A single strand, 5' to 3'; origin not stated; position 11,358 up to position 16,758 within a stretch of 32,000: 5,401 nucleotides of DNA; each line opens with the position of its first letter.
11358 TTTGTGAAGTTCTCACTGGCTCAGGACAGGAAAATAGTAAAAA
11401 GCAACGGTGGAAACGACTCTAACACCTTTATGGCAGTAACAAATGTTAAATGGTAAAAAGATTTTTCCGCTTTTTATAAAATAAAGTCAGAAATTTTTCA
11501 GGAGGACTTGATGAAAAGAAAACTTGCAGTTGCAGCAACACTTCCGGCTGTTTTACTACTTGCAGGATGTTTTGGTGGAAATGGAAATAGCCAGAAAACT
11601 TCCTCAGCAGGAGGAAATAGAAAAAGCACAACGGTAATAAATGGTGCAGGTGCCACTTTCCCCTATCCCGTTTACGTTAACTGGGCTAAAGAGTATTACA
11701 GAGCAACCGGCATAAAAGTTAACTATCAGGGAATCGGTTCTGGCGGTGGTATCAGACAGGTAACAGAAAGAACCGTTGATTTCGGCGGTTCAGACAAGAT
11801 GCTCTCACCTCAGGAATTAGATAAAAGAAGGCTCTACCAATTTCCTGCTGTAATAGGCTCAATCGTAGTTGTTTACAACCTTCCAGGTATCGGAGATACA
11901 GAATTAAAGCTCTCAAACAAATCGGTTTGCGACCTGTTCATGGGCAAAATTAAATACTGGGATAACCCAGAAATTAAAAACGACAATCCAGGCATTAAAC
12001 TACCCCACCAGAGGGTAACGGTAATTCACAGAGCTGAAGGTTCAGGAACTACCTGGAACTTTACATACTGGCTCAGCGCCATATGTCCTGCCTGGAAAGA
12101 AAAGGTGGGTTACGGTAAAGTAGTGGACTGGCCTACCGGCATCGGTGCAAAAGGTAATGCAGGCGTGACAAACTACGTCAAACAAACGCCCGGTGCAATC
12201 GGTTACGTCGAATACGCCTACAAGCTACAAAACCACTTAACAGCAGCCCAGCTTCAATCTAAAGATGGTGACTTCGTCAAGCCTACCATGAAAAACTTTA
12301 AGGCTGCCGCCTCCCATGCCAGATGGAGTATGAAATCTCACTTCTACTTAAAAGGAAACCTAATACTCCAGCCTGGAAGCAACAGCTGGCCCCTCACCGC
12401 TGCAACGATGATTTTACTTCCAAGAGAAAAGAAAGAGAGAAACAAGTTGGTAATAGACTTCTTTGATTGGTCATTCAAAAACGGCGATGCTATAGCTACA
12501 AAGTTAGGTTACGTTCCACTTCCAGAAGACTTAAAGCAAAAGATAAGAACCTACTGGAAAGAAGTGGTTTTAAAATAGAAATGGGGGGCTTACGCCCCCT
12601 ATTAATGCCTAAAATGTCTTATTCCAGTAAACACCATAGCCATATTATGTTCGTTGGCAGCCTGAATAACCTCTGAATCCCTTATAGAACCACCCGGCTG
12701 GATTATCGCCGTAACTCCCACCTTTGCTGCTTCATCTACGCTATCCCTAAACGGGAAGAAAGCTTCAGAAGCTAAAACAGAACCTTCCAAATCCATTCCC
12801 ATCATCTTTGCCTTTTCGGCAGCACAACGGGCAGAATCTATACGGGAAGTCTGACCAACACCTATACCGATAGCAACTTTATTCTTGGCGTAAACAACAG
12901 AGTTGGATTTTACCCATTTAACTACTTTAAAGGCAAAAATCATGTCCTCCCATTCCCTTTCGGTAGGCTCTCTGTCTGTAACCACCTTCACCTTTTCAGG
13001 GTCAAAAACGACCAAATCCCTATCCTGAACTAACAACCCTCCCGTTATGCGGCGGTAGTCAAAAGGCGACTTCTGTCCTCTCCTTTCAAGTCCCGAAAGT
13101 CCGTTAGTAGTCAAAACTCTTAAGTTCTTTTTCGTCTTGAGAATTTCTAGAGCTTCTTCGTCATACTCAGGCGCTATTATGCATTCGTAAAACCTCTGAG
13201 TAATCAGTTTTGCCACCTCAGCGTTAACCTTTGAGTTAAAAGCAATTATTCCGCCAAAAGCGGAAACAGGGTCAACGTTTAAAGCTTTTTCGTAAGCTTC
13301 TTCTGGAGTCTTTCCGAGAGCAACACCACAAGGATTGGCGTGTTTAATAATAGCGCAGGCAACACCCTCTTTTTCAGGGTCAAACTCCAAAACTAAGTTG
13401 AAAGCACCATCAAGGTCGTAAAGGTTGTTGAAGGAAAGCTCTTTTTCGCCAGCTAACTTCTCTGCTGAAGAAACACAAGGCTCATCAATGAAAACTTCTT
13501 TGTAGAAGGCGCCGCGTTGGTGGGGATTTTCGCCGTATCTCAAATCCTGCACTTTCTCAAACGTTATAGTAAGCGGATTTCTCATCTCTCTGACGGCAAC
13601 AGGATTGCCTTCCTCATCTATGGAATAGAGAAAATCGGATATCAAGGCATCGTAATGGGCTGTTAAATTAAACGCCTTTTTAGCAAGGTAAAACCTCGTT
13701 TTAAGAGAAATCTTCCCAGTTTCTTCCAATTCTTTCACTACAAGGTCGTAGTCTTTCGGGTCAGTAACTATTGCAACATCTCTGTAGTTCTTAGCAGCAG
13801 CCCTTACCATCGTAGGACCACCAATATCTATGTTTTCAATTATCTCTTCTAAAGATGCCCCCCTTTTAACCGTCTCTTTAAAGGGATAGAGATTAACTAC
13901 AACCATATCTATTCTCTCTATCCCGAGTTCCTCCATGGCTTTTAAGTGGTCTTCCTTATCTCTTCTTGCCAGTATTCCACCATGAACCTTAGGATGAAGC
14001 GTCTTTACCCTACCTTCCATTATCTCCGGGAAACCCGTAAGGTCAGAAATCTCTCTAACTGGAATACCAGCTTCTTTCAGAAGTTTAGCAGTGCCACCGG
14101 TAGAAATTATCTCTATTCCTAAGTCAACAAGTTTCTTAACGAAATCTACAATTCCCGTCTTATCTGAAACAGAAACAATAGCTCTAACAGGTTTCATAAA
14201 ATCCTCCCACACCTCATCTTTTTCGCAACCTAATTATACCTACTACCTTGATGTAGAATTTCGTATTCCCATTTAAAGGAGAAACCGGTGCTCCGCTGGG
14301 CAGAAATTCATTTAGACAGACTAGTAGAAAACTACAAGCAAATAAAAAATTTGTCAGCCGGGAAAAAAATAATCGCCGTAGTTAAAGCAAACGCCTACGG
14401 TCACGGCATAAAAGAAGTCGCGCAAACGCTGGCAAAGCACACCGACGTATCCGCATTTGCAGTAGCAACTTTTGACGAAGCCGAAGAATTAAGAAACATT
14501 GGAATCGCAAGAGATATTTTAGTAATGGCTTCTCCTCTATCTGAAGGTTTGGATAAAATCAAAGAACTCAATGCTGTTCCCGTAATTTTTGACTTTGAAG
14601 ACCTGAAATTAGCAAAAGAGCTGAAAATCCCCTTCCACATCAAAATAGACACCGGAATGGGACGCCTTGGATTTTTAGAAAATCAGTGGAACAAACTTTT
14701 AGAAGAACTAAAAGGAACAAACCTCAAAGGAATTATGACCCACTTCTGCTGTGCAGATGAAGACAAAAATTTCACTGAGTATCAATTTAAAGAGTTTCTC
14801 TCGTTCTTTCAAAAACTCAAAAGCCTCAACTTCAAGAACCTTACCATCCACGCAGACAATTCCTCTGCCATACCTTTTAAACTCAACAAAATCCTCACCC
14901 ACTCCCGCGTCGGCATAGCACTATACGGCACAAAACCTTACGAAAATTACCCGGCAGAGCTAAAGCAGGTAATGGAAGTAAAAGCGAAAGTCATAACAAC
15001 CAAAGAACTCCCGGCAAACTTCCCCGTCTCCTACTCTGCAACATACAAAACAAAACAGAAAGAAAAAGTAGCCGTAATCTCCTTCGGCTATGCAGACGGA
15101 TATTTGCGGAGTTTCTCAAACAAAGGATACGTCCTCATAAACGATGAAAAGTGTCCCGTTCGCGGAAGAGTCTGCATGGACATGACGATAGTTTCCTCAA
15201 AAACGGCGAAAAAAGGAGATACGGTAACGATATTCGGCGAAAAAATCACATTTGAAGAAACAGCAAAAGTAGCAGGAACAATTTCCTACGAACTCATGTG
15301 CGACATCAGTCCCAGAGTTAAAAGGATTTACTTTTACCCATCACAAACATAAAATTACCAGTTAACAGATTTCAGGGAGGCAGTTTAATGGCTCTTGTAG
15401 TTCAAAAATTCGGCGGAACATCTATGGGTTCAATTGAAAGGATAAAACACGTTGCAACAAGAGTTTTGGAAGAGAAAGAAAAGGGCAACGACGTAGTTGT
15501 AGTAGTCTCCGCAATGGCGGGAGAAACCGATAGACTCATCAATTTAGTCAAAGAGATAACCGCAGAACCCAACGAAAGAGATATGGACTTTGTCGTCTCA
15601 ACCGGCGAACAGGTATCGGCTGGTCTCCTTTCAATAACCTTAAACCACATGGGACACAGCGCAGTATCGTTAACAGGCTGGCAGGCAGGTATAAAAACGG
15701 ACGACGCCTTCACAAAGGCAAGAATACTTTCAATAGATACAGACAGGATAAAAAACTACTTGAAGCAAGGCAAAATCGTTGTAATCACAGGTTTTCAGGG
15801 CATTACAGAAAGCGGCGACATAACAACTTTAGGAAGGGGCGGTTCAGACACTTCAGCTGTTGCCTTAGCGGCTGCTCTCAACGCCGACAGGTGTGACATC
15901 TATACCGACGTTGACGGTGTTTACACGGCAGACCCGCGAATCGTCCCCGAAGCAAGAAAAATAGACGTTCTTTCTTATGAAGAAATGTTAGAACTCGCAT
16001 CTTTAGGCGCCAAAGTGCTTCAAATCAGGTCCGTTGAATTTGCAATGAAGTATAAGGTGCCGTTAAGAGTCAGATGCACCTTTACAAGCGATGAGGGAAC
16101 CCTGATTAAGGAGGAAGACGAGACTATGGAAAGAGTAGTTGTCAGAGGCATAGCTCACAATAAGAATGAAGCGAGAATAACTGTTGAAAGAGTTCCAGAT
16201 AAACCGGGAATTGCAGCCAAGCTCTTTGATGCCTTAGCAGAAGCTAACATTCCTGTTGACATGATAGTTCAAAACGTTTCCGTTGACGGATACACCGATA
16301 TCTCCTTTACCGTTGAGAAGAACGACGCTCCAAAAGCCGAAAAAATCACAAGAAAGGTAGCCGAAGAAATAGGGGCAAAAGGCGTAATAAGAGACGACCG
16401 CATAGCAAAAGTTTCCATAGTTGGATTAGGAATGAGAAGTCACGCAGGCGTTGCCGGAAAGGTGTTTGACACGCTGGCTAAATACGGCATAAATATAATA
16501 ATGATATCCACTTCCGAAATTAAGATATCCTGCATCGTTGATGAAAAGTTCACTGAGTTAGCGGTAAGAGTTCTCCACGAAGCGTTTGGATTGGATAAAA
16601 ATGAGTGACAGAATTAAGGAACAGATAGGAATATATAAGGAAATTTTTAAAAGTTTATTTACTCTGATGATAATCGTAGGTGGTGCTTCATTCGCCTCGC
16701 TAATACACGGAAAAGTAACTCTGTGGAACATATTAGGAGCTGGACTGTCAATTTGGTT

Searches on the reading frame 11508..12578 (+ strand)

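Call 84: search_protein_families(library=pfam, proteins=[window:11508-12578:+], max_evalue=0.00001)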
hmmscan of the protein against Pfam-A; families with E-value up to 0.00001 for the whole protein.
window:11508-12578:+ (356 aa): 2 families
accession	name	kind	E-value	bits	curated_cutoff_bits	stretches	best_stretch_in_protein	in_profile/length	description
PF12849.12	PBP_like_2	-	3.7e-35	122.4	27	1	39-323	5-264/267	PBP superfamily domain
PF01547.30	SBP_bac_1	-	2.1e-15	58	26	1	60-323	14-301/307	Bacterial extracellular solute-binding protein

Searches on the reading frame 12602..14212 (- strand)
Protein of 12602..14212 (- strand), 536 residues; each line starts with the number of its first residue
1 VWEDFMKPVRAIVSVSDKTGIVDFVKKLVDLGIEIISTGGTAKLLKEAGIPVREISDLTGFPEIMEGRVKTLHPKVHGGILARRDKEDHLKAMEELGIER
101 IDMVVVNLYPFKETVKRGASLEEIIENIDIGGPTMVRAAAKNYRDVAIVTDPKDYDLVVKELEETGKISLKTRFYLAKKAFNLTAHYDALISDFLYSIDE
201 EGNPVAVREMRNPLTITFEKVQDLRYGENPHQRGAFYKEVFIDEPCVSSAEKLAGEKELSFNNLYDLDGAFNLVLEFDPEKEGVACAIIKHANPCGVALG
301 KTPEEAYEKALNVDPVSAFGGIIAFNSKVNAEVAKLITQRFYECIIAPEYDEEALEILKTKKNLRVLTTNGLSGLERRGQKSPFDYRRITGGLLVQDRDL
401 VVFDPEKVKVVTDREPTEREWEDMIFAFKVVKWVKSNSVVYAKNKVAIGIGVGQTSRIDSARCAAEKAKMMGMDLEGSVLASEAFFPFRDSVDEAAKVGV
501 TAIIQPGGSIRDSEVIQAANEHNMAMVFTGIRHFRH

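Call 84: search_protein_families(library=pfam, proteins=[window:12602-14212:-], max_evalue=0.00001)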
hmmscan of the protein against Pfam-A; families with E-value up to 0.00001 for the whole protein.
window:12602-14212:- (536 aa): 2 families
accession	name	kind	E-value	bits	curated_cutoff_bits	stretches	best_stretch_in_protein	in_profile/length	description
PF01808.24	AICARFT_IMPCHas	-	4.4e-120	401.3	25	1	139-467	1-311/311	AICARFT/IMPCHase bienzyme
PF02142.27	MGS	-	1.6e-28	99.1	24.1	1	20-134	1-94/94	MGS-like domain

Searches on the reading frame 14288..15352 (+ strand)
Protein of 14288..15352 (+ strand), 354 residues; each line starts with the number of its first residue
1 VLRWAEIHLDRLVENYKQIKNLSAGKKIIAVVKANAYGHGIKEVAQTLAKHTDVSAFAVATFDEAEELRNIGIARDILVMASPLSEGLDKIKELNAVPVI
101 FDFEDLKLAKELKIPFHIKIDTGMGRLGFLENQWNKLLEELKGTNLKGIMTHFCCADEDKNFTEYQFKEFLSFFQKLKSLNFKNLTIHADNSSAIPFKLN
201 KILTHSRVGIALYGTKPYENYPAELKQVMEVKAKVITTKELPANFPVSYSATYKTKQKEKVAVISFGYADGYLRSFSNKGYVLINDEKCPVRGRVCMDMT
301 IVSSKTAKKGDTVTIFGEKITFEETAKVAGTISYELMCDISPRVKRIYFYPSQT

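Call 84: search_protein_families(library=pfam, proteins=[window:14288-15352:+], max_evalue=0.00001)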
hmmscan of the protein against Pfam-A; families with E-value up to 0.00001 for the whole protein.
window:14288-15352:+ (354 aa): 2 families
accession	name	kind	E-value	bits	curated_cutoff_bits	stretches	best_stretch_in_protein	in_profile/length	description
PF01168.26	Ala_racemase_N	-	3.5e-58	197.3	24.1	1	7-217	1-220/220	Alanine racemase, N-terminal domain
PF00842.27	Ala_racemase_C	-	8.9e-44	148.6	25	1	228-348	1-127/127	Alanine racemase, C-terminal domain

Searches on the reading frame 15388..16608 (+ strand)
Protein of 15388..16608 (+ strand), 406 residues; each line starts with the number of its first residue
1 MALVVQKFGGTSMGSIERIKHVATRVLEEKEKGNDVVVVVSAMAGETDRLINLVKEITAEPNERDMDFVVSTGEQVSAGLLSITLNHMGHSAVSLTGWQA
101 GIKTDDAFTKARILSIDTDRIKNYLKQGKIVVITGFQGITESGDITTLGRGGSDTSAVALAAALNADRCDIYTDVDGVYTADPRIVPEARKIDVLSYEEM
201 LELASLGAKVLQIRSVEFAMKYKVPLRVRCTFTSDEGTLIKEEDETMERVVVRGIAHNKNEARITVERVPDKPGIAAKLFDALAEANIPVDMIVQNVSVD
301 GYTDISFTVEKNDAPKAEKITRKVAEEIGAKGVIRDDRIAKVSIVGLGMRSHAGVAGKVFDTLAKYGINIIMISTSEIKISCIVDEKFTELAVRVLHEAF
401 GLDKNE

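Call 84: search_protein_families(library=pfam, proteins=[window:15388-16608:+], max_evalue=0.00001)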
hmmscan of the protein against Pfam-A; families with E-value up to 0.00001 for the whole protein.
window:15388-16608:+ (406 aa): 4 families
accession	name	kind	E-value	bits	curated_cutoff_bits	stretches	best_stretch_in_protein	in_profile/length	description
PF00696.33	AA_kinase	-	6.7e-55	186.8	24.9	1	3-229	2-233/234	Amino acid kinase family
PF22468.2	ACT_9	-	2.1e-39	133.5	27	2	342-400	1-61/61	ACT domain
PF13840.12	ACT_7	-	1e-21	77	27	1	336-398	3-65/65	ACT domain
PF01842.31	ACT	-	6e-19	67.9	27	2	266-325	5-62/66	ACT domain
